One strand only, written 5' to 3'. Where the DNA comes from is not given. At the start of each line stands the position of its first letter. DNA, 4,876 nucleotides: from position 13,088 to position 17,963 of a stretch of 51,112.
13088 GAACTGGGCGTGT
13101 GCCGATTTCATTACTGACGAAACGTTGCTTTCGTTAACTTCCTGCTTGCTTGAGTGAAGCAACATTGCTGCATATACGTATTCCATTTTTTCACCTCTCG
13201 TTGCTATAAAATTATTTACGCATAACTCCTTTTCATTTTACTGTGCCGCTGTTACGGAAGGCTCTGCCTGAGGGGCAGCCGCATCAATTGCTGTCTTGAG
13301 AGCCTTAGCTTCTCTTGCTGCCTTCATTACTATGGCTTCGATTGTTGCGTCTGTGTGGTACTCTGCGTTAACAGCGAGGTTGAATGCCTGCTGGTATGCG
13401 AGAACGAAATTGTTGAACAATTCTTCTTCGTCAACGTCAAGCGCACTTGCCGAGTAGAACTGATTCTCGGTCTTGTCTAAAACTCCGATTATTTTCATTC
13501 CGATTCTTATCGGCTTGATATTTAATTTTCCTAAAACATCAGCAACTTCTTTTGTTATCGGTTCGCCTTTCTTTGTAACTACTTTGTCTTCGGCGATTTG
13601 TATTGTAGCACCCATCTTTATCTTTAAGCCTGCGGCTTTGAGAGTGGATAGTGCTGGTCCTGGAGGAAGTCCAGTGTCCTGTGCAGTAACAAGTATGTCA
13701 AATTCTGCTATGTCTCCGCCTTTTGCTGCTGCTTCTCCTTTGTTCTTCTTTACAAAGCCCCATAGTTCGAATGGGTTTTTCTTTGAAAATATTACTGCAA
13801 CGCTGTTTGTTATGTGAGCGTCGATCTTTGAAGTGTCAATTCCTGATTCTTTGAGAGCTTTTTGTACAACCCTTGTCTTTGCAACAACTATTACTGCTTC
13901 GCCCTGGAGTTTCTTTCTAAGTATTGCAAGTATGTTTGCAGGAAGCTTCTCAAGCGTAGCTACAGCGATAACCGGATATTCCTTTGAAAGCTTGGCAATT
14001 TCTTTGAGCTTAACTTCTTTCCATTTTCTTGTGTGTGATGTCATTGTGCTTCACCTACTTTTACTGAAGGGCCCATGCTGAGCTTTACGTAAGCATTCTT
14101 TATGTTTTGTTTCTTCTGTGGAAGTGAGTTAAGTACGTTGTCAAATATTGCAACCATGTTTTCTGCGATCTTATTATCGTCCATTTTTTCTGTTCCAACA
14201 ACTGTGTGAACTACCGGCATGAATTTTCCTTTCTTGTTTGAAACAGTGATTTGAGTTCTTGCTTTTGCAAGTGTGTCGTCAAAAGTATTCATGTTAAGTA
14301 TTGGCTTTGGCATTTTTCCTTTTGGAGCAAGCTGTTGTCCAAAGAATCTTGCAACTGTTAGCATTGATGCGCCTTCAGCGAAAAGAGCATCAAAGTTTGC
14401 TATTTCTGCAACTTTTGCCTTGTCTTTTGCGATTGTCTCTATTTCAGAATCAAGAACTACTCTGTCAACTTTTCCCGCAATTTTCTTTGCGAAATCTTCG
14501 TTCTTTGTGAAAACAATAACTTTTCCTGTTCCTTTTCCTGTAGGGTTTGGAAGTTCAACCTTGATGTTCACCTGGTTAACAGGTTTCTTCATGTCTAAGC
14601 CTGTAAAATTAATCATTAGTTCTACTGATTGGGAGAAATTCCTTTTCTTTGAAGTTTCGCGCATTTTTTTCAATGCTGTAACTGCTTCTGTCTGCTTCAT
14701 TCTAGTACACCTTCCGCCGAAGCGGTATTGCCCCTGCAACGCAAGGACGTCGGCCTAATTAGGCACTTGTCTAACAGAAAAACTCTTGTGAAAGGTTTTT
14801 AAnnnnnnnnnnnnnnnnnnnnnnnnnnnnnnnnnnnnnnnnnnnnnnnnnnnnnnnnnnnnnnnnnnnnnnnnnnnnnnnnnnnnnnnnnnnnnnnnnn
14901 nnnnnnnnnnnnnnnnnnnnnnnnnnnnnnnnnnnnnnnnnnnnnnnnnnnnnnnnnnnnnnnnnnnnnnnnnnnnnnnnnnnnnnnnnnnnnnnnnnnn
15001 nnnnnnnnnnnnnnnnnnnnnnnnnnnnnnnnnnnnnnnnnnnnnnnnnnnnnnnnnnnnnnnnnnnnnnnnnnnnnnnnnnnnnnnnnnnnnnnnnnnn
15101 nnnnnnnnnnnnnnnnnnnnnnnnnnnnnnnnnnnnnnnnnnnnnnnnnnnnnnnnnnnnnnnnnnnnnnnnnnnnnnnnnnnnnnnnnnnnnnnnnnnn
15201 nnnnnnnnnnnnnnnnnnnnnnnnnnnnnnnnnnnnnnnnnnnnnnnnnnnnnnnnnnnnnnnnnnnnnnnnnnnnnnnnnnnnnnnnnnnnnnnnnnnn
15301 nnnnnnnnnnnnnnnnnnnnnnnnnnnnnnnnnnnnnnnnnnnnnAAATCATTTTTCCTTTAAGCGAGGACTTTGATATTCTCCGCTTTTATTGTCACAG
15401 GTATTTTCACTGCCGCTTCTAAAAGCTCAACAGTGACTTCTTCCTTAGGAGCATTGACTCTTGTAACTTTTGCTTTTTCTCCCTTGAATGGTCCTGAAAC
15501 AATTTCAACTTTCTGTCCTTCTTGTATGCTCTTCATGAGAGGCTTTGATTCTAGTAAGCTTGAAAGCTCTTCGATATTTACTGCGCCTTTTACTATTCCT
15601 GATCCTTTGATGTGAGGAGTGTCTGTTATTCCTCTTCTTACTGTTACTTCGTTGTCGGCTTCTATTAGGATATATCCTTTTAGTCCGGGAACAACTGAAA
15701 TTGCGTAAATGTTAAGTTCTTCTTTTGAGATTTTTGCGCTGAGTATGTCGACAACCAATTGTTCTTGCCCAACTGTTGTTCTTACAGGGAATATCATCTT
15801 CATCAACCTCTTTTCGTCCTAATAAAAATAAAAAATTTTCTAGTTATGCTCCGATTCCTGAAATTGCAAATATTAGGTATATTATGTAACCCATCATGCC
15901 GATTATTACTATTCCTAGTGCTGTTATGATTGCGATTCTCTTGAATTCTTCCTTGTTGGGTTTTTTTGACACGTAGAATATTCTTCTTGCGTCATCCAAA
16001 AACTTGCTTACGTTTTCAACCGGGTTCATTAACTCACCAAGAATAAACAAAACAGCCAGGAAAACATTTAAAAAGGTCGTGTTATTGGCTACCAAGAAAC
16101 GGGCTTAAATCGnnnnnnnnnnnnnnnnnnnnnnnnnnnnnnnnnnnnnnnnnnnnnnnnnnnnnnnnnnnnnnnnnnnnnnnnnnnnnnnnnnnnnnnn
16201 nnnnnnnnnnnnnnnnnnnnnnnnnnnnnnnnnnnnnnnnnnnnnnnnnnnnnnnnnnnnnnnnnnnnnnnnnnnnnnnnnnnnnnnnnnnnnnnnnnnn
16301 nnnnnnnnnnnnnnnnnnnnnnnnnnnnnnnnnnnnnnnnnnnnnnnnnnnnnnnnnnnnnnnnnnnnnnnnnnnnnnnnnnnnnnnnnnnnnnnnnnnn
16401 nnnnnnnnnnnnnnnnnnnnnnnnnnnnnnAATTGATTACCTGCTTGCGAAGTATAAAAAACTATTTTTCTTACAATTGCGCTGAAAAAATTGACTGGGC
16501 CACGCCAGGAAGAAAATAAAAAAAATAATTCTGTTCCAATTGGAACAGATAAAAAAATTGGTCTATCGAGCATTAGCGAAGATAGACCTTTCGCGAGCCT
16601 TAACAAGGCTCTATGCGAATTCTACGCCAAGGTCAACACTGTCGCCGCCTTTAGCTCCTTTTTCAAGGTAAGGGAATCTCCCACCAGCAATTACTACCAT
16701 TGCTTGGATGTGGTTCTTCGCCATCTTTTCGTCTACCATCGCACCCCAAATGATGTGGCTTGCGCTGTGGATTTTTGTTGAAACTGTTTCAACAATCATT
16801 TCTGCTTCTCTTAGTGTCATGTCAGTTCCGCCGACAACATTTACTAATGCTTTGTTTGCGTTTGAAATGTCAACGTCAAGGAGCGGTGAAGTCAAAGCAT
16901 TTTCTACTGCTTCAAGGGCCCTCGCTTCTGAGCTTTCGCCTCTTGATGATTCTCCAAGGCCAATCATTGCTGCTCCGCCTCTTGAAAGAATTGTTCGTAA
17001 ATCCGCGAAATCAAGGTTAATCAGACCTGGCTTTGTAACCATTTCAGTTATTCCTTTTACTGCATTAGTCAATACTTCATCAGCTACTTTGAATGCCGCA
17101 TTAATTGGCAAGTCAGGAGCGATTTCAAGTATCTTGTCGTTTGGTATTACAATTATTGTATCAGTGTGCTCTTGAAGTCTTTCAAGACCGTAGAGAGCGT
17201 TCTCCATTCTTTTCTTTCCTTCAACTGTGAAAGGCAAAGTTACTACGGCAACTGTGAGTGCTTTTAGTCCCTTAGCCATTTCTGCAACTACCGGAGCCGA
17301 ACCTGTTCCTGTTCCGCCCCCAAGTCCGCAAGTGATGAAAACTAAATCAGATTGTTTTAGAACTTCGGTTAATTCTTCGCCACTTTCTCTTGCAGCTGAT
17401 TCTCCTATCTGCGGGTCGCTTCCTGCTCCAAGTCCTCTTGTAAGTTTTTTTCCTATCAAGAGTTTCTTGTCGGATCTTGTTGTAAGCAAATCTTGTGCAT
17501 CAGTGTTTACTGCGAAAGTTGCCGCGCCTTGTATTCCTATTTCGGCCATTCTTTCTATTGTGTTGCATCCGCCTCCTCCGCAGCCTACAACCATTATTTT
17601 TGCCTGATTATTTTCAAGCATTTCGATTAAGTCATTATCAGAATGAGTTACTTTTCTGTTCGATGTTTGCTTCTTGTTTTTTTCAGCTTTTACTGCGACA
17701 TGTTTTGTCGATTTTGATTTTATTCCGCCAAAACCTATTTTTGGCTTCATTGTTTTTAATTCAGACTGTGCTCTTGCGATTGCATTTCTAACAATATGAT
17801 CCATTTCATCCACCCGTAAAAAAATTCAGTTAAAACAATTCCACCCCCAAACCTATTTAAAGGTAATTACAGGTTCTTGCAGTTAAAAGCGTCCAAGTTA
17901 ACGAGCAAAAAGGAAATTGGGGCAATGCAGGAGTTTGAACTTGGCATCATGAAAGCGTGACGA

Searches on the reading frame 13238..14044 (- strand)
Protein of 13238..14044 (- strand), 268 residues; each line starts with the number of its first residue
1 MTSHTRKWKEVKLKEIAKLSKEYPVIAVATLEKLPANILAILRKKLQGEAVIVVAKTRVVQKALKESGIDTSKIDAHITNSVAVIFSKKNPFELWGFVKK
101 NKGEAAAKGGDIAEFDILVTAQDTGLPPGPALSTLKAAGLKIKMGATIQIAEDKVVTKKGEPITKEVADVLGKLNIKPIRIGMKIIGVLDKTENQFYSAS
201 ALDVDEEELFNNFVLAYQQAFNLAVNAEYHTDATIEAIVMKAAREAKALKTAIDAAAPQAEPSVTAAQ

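Call 10: search_protein_families(library=pfam, proteins=[window:13238-14044:-], max_evalue=0.001)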
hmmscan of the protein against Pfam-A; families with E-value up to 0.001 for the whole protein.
window:13238-14044:- (268 aa): 2 families
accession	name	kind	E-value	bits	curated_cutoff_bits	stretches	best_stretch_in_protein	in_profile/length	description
PF00466.25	Ribosomal_L10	-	2.2e-19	69.8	22.8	1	4-101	1-98/100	Ribosomal protein L10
PF17777.6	RL10P_insert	-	3.9e-13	49.5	29.1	1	107-176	1-71/71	Insertion domain in 60S ribosomal protein L10P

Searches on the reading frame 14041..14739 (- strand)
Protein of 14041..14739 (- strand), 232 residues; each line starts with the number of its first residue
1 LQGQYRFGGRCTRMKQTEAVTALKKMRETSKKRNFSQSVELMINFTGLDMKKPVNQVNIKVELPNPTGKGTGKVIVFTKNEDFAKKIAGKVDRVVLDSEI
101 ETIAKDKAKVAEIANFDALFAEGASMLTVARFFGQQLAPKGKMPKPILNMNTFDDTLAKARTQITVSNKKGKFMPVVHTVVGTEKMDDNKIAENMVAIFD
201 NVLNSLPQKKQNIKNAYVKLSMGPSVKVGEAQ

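Call 10: search_protein_families(library=pfam, proteins=[window:14041-14739:-], max_evalue=0.001)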
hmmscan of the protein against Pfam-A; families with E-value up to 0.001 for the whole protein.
window:14041-14739:- (232 aa): 1 family
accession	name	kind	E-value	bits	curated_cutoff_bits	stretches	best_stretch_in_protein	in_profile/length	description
PF00687.26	Ribosomal_L1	-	3.4e-35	121.8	32.2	1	30-224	5-198/198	Ribosomal protein L1p/L10e family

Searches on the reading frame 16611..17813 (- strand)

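Call 10: search_protein_families(library=pfam, proteins=[window:16611-17813:-], max_evalue=0.001)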
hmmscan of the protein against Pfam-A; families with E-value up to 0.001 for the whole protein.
window:16611-17813:- (400 aa): 2 families
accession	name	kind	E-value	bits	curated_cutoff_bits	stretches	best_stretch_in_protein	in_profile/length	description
PF00091.31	Tubulin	-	3.4e-49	168.1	33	1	72-232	1-189/190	Tubulin/FtsZ family, GTPase domain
PF12327.13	FtsZ_C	-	2.1e-25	89.3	27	1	280-377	1-93/95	FtsZ family, C-terminal domain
